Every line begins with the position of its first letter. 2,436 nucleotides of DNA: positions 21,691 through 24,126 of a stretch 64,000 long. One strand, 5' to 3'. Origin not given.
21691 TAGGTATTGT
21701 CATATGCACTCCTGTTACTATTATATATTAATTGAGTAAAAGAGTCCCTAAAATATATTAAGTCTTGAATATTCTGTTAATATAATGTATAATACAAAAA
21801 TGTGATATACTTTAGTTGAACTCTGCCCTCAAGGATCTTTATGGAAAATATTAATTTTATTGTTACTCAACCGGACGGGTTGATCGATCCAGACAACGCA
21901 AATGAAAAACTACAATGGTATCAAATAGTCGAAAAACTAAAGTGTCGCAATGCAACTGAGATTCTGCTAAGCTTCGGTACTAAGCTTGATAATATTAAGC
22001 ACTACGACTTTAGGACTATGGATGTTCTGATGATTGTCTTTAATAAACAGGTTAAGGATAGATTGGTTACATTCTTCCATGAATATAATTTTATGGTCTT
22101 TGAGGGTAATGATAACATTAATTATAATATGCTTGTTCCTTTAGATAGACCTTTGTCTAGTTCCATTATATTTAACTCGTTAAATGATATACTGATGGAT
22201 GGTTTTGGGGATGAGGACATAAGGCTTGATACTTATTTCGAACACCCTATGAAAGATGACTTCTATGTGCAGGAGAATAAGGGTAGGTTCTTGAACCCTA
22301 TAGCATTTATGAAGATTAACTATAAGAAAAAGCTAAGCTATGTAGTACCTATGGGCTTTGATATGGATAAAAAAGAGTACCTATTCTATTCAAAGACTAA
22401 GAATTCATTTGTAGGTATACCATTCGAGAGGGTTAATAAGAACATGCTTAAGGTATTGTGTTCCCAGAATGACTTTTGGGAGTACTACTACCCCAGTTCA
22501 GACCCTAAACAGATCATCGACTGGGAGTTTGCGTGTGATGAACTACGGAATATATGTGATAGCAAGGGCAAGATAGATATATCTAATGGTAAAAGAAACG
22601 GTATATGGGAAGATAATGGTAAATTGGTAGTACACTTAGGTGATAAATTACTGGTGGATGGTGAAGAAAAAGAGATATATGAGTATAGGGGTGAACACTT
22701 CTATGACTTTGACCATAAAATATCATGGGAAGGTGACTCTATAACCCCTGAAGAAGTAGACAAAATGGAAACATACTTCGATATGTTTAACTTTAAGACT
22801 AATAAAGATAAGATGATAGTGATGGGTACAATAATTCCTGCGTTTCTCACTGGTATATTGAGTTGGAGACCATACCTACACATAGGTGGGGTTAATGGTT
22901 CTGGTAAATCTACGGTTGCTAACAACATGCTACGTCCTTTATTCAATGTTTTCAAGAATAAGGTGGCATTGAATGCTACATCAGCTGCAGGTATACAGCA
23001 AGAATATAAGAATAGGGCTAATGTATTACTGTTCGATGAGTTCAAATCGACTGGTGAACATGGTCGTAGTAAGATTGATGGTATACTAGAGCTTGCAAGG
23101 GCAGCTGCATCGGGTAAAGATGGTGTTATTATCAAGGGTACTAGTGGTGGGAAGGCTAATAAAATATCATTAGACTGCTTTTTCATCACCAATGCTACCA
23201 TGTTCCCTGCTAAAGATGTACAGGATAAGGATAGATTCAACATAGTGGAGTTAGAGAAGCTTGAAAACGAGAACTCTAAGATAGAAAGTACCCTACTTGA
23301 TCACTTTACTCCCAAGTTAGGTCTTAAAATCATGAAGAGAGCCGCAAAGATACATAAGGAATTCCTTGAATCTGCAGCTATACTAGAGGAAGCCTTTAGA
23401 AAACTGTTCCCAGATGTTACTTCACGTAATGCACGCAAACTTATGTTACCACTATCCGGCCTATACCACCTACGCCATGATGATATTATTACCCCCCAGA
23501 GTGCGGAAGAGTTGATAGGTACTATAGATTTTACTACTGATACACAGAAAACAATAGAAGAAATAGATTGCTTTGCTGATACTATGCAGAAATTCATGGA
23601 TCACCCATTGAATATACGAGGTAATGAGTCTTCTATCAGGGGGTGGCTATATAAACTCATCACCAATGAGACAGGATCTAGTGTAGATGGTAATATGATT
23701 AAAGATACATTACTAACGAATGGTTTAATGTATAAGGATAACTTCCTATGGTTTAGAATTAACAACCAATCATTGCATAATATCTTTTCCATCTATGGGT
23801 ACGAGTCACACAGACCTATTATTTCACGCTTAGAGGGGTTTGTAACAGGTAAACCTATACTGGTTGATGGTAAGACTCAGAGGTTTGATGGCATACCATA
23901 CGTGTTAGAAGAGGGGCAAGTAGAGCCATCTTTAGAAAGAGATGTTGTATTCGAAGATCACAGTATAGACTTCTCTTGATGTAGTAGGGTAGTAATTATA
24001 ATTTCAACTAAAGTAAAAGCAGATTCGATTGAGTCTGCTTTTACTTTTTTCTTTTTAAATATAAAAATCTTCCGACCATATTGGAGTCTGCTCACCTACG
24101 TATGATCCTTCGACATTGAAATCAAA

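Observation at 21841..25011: D5/SF3-like NTPase next to a 680-nt iteron-rich non-coding region: candidate extra replication-initiation module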

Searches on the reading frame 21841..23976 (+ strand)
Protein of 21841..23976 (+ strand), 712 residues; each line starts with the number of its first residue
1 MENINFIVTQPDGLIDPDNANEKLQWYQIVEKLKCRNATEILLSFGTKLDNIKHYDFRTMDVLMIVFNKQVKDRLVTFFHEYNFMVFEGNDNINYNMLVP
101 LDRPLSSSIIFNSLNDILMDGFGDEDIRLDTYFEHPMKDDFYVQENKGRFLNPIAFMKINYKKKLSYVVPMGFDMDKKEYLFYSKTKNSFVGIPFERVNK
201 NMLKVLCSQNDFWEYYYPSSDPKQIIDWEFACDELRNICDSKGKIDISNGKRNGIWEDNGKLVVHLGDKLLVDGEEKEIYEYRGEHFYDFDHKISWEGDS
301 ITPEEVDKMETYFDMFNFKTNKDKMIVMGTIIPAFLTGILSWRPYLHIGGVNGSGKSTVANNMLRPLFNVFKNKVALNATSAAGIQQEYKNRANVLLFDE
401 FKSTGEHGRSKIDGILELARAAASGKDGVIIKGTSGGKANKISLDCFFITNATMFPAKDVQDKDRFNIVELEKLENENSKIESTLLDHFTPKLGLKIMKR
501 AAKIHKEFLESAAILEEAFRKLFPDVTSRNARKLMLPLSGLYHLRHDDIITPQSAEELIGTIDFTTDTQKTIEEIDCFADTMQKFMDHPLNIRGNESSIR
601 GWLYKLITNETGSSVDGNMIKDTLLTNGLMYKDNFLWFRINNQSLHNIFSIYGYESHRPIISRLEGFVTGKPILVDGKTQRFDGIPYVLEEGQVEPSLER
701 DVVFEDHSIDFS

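Call 4: search_protein_families(library=pfam, proteins=[window:21841-23976:+], max_evalue=0.01)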
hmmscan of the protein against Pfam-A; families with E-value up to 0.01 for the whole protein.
window:21841-23976:+ (712 aa): 0 families

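Call 5: search_protein_families(library=phrogs, proteins=[window:21841-23976:+], max_evalue=0.001)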
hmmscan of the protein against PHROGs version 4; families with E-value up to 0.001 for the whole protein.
window:21841-23976:+ (712 aa): 2 families
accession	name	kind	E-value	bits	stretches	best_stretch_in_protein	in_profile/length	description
phrog_35358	-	DNA, RNA and nucleotide metabolism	5.9e-57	194.3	1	162-680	409-935/968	DNA primase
phrog_21086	-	unknown function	4.4e-37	128.9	1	231-609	129-506/617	-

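Call 9: search_dna_similar(query=window:21841-23976:+, collection=phages, mode=protein, max_rows=30)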
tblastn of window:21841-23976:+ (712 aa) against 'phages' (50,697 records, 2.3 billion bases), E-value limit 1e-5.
Records with a match: 22; places in all: 22; records where one place covers at least 80% of the query: 0.
Best place of each record, by identity: <60% 22.
By first word of the organism name: Bordetella 5; Pseudomonas 4; Bdellovibrio 2; Aeromonas 1; Serratia 1; Synechococcus 1; Enterobacter 1; Yersinia 1; Morganella 1; Microcystis 1; and 4 more.
By host as written in the record: Bordetella bronchiseptica 3; Pseudomonas putida 2; Bordetella bronchiseptica 4715 2; Bdellovibrio bacteriovorus 2; Aeromonas hydrophila 1; Serratia liquefaciens EOA81 1; Synechococcus sp. WH 7803 1; Stutzerimonas stutzeri NCTC10475 1; and 9 more.
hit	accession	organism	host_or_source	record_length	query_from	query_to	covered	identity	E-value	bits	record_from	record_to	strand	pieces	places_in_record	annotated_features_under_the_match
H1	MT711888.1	Pseudomonas phage Dolphis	Pseudomonas putida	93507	164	695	75%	24.9%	3e-25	118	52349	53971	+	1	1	DNA primase/helicase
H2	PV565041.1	Pseudomonas phage Jeremy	Pseudomonas putida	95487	164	695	75%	24.6%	2e-23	112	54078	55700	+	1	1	DNA primase/helicase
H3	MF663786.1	Bordetella phage vB_BbrM_PHB04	Bordetella bronchiseptica 4715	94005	167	666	70%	26.0%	5e-34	146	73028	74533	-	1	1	putative DNA primase/helicase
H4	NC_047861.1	Bordetella phage vB_BbrM_PHB04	Bordetella bronchiseptica 4715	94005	167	666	70%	26.0%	5e-34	146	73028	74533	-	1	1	DNA primase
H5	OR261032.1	Aeromonas phage ST4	Aeromonas hydrophila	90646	171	696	74%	24.5%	2e-27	125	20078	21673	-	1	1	DNA primase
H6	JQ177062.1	Bdellovibrio phage phi1422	Bdellovibrio bacteriovorus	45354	170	686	73%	23.8%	2e-30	134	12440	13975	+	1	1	putative primase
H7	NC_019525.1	Bdellovibrio phage phi1422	Bdellovibrio bacteriovorus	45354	170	686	73%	23.8%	2e-30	134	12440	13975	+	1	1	DNA primase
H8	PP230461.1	Bordetella phage PY223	Bordetella bronchiseptica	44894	170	666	70%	23.6%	3e-34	147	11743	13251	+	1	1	CHC2 zinc finger protein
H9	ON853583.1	Serratia phage MQ-4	Serratia liquefaciens EOA81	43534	170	617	63%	24.7%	8e-32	139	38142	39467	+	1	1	hypothetical protein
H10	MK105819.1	Synechococcus phage S-H1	Synechococcus sp. WH 7803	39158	171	666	70%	22.1%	6e-27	124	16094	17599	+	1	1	hypothetical protein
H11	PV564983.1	Bordetella phage PBb001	Bordetella bronchiseptica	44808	212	666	64%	23.0%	4e-32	140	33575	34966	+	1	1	CHC2 zinc finger protein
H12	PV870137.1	Bordetella phage vB_BbrM_PBb002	Bordetella bronchiseptica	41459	212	666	64%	23.0%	4e-32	140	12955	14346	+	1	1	CHC2 zinc finger protein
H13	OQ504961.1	Pseudomonas phage ZRG1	Stutzerimonas stutzeri NCTC10475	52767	166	573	57%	25.7%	1e-35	151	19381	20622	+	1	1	DUF6371 domain-containing protein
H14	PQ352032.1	Enterobacter phage phiT5282EW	Enterobacter sp.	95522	164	565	56%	25.4%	4e-28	127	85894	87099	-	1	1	hypothetical protein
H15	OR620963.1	Yersinia phage fHe-Yen8-01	Yersinia enterocolitica serotype O:8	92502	180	574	55%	25.1%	5e-25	117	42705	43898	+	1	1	DNA primase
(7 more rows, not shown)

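Call 10: search_solved_structures(query=window:21841-23976:+, max_evalue=1, show_alignments=2)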
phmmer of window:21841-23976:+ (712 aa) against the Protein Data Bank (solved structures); distinct sequences matched with E-value up to 1: 0.

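Call 11: search_protein_families(library=ncbifam, proteins=[window:21841-23976:+], max_evalue=1)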
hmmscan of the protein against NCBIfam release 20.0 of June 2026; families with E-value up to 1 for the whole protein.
window:21841-23976:+ (712 aa): 3 families
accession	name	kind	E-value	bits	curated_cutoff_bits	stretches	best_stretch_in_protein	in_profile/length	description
NF000355.4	ribo_prot_ABC_F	equivalog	0.00043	19.3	380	1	347-453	343-449/499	ribosomal protection-like ABC-F family protein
NF058610.1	epi_export_YydI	equivalog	0.028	14.1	240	1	347-454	30-134/209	YydI family epipeptide exporter ATP-binding subunit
TIGR04520.1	ECF_ATPase_1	equivalog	0.048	13.1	315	1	345-393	30-77/269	energy-coupling factor transporter ATPase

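Call 12: find_homologous_proteins(query=window:21841-23976:+, max_evalue=0.001)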
Query window:21841-23976:+ (712 aa): 8 proteins with E <= 0.001 among 8000 candidates.
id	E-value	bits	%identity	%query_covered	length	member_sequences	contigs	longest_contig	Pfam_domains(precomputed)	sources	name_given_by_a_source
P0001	0.0e+0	1641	100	100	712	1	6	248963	-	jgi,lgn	jgi:putative DNA primase/helicase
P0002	0.0e+0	1100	66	100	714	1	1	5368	-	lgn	-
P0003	4.5e-31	126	29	60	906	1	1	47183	-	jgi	jgi:energy-coupling factor transporter ATP-binding protein EcfA2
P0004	1.2e-29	122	31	44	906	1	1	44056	-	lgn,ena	-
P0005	6.0e-28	116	25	53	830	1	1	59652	PF00772.27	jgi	jgi:putative DNA primase/helicase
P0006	1.5e-16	78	26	38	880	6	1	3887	PF13155.13,PF19898.5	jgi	-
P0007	4.1e-15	74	26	32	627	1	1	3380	-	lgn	-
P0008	1.5e-7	49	29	34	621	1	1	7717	-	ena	-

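Call 14: find_encoding_contigs(protein=P0002, flank=10000, max_places=6)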
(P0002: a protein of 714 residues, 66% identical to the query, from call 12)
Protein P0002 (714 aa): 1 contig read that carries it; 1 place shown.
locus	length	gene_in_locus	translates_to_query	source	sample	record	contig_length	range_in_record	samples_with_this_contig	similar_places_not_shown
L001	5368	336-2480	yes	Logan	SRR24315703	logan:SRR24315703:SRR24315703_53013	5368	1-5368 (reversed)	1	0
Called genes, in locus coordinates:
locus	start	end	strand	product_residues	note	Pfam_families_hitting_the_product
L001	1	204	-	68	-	?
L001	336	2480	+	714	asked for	-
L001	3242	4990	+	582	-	PF02463:SMC_N, PF13476:AAA_23, PF13555:AAA_29 (faint)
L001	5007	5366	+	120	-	?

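Call 15: find_encoding_contigs(protein=P0001, flank=6000, max_places=8)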
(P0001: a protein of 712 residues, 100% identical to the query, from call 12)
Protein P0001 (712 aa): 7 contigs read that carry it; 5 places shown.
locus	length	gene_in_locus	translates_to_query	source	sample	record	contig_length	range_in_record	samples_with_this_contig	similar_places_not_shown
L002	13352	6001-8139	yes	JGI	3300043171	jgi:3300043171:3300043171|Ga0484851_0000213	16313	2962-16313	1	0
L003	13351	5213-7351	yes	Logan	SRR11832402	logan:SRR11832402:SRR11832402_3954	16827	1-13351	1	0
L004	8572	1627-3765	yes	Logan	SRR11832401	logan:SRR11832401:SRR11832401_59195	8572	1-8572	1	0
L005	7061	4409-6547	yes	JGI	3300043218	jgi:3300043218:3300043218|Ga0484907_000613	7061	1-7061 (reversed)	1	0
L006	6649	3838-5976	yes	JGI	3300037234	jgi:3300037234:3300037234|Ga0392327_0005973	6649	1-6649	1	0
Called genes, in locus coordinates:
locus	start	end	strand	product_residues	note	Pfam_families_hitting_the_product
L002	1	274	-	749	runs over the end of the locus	-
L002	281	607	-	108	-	-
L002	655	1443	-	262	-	-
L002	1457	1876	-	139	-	-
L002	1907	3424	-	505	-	PF21241:UvsW_N, PF00270:DEAD, PF04851:ResIII, PF18766:SWI2_SNF2, PF00271:Helicase_C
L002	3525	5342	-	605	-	-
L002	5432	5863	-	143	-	PF11056:UvsY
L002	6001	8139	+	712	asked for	-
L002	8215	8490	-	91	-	-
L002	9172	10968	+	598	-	PF02463:SMC_N, PF13476:AAA_23 (weak)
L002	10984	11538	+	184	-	-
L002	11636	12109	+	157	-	-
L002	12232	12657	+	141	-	-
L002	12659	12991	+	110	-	-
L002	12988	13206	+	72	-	-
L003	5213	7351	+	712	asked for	-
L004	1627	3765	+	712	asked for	-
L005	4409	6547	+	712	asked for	-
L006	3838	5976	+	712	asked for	-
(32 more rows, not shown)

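Call 21: find_related_loci(query=window:21841-23976:+, collection=viral_contigs, flank=6000)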
Query window:21841-23976:+ (712 aa) in viral_contigs; peptide patterns used: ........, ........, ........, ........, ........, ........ (x = any residue, [..] = any of these).
1 stretches matched a pattern, but none encodes a relative of the query by tblastn (E <= 1e-3).

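Call 23: search_protein_families(library=pfam, proteins=[P0003, P0004, P0005, P0006, P0007, P0008], max_evalue=0.01)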
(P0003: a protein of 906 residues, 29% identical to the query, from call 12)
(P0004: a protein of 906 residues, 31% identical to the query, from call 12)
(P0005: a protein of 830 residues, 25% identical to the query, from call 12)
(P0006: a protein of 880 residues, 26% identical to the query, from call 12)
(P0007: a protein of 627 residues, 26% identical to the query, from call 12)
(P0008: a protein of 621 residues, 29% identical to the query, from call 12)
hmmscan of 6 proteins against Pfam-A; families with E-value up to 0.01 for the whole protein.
P0003 (906 aa): 4 families
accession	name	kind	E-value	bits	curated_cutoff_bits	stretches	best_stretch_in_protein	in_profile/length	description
PF00910.28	RNA_helicase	-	0.00021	22.2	21.5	0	544-615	1-77/105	RNA helicase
PF17593.7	DUF5490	-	0.0014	19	27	1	102-139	11-47/62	Family of unknown function (DUF5490)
PF07728.20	AAA_5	-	0.0018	18.7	22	1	543-589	1-47/139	AAA domain (dynein-related subfamily)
PF13155.12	Toprim_2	-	0.0022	18.8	22.1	1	234-297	20-79/88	Toprim-like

P0004 (906 aa): 5 families
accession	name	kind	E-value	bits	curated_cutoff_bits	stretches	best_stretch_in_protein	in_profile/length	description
PF13155.12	Toprim_2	-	0.00016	22.4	22.1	1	233-298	19-80/88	Toprim-like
PF01751.28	Toprim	-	0.00043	20.8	23.1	1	215-282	3-81/96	Toprim domain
PF13238.12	AAA_18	-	0.0016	19.4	29.4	0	548-580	5-33/128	AAA domain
PF07728.20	AAA_5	-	0.002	18.5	22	1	543-590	1-48/139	AAA domain (dynein-related subfamily)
PF00910.28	RNA_helicase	-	0.0037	18.2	21.5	0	544-615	1-77/105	RNA helicase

P0005 (830 aa): 2 families
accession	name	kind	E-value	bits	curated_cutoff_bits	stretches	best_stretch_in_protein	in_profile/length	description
PF00772.26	DnaB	-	2.8e-07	31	23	1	5-72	3-70/103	DnaB-like helicase N terminal domain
PF13555.12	AAA_29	-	0.00058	20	27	1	468-501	26-59/61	P-loop containing region of AAA domain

P0006 (880 aa): 2 families
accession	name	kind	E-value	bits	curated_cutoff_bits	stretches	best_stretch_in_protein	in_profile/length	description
PF13155.12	Toprim_2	-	5.8e-06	27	22.1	1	214-276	21-84/88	Toprim-like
PF19898.4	DUF6371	-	1.3e-05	25.5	27.7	1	179-243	80-149/150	Domain of unknown function (DUF6371)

P0007 (627 aa): 0 families

P0008 (621 aa): 0 families

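Call 24: find_homologous_proteins(query=A2, max_evalue=0.00001)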
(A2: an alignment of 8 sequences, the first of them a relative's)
Query A2 (8 sequences) (712 aa, profile of the alignment): 6 proteins with E <= 0.00001 among 8000 candidates.
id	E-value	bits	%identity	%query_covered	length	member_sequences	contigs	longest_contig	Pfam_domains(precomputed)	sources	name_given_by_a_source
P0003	4.6e-273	926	29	60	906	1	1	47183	-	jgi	jgi:energy-coupling factor transporter ATP-binding protein EcfA2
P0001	2.7e-255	868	100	100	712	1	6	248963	-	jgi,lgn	jgi:putative DNA primase/helicase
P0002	2.9e-255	868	66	100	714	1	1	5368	-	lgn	-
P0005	3.0e-251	854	25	53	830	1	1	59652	PF00772.27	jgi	jgi:putative DNA primase/helicase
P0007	9.9e-203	694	26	32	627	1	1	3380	-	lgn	-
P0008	2.8e-182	626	29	34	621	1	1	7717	-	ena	-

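Call 35: find_related_loci(query=A3, collection=viral_contigs, flank=8000)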
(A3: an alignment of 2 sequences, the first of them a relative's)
Query A3 (712 aa) in viral_contigs; peptide patterns used: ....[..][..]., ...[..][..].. (x = any residue, [..] = any of these).
203 stretches matched a pattern, but none encodes a relative of the query by tblastn (E <= 1e-3).

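Call 36: predict_structure(alignment_id=A2)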
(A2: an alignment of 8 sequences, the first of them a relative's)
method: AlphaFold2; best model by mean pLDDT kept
length: 712 residues; sequences in the alignment: 8
mean_pLDDT: 64.8   pTM: 0.57
mean pLDDT of the five models: 64.8, 59.0, 54.5, 54.0, 50.6
residues with pLDDT >= 90: 108; 70-90: 245; 50-70: 129; < 50: 230
segments of 3 or more residues with pLDDT < 50: 1-40, 42-44, 46-64, 66-68, 81-95, 102-166, 374-379, 433-438, 571-576, 610-612, 650-701, 708-712
pLDDT, mean of each block of 10 residues (from residue 1): 32 28 31 38 45 41 48 54 45 48 34 30 31 29 25 24 50 88 77 89 75 77 84 89 80 87 88 86 79 80 94 90 92 91 84 85 88 50 77 79 56 77 64 46 79 61 78 72 83 93 93 93 75 91 95 93 67 50 69 68 66 61 71 61 59 39 39 38 35 40 49 37
secondary structure, 60 per line:
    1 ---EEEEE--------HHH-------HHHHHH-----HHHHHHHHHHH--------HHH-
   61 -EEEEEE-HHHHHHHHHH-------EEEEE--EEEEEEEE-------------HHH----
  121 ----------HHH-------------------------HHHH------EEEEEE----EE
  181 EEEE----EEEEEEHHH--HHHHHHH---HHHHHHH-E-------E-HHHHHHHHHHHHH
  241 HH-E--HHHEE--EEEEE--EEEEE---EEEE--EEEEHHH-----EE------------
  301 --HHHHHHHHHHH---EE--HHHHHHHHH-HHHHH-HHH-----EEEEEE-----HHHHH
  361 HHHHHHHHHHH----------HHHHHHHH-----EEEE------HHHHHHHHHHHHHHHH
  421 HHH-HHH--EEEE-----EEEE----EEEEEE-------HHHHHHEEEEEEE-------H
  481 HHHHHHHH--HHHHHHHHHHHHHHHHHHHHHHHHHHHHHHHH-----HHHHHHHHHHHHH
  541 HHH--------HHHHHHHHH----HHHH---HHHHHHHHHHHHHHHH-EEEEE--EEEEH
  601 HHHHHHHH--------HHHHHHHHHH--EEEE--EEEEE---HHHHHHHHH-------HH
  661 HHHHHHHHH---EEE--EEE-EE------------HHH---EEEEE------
elements in order (helices of 4 or more, strands of 3 or more residues): E4-8 H27-32 H38-48 E62-67 H69-78 E86-90 E93-100 H159-162 E169-174 E179-184 E189-194 H200-206 H210-216 H228-242 E254-258 E261-265 E269-272 E275-278 H303-313 H321-329 H331-335 E345-350 H356-371 H382-389 E395-398 H405-423 E430-433 E439-442 E447-452 H460-465 E466-472 H480-488 H491-522 H528-543 H552-560 H565-568 H572-587 E589-593 E596-599 H600-608 H617-626 E629-632 E635-639 H643-651 H659-669 E673-675 E678-680 E702-706

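Call 41: fold_search(model_id=the predicted structure, library=pdb)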
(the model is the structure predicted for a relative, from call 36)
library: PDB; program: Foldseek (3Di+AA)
matches with E <= 10: 862; with E <= 0.001: 117
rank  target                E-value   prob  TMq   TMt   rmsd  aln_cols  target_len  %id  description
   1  6lrb_F                1.4e-07  1.00  0.27  0.43  13.2       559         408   12  The A form apo structure of NrS-1 C terminal region-CTR (released 2020-04-08)
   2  6k9e_A                2.8e-07  1.00  0.25  0.40  17.3       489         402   13  The A form apo structure of NrS-1 C terminal region-CTR(305-718) (released 2020-06-17)
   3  6k9e_C                4.9e-07  1.00  0.24  0.39  16.8       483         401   14  The A form apo structure of NrS-1 C terminal region-CTR(305-718) (released 2020-06-17)
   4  9ivf_B                5.2e-07  1.00  0.29  0.31  13.9       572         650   11  Structure of Full-Length AsfvPrimPol with polyT DNA (released 2025-12-24)
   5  6k9e_B                9.9e-07  1.00  0.26  0.42  13.4       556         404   12  The A form apo structure of NrS-1 C terminal region-CTR(305-718) (released 2020-06-17)
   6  7pds_C                1.2e-06  1.00  0.21  0.31  12.1       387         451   13  The structure of PriRep1 with dsDNA (released 2022-07-13)
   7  7pds_A                1.5e-06  1.00  0.22  0.30  13.3       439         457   12  The structure of PriRep1 with dsDNA (released 2022-07-13)
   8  8ww9_A                1.6e-06  1.00  0.25  0.21  15.9       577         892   10  Structure of ADP-Form AsfvPrimPol Dodecamer (released 2025-04-30)
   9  9ivf_C                1.7e-06  1.00  0.28  0.31  14.5       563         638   12  Structure of Full-Length AsfvPrimPol with polyT DNA (released 2025-12-24)
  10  7pds_B                1.8e-06  1.00  0.21  0.30  12.2       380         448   12  The structure of PriRep1 with dsDNA (released 2022-07-13)
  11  7pds_F                1.8e-06  1.00  0.20  0.28  13.3       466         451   12  The structure of PriRep1 with dsDNA (released 2022-07-13)
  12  9im1_A                2.8e-06  1.00  0.25  0.31  14.4       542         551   10  The Cryo-EM structure of MPXV E5 in complex with ssDNA in intermediate state 1 (released 2025-06-18)
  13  7pds_D                3.1e-06  1.00  0.22  0.31  12.3       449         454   12  The structure of PriRep1 with dsDNA (released 2022-07-13)
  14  9ivf_A                4.3e-06  1.00  0.28  0.31  14.4       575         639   11  Structure of Full-Length AsfvPrimPol with polyT DNA (released 2025-12-24)
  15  8ww6_E                5.4e-06  1.00  0.27  0.30  14.3       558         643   11  Structure of ATP-rs-Form AsfvPrimPol Hexamer (released 2025-04-30)
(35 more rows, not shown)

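Call 42: search_protein_representatives(alignment_id=A2)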
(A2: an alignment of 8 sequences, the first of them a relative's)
Query: 8 sequences, 732 profile positions. Proteins with E-value up to 0.001 (for the whole library): 6133; up to 1e-10: 5157; up to 1e-30: 3737. The best 150 are listed.
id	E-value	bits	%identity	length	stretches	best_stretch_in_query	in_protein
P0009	9.6e-259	877.3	-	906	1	4-730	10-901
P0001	8.7e-256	867.6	-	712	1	1-730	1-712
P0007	3.2e-203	693.8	-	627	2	186-730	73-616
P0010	4.4e-166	571.0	-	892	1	15-726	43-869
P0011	3.7e-151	521.7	-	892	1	6-729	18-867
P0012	1.4e-145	503.3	-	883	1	14-730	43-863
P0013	3.0e-145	502.1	-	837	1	71-728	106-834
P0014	8.2e-144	497.4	-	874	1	19-730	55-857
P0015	7.6e-143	494.2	-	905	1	19-730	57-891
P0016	1.9e-140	486.2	-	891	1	19-729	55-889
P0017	3.7e-140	485.3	-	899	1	17-729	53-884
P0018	2.2e-139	482.7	-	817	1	105-727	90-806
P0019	2.3e-139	482.7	-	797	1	70-725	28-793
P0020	5.1e-138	478.2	-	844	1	17-729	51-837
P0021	8.5e-138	477.5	-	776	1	71-708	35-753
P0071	6.9e-128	444.7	-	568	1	190-725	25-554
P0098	4.2e-126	438.8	-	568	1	194-728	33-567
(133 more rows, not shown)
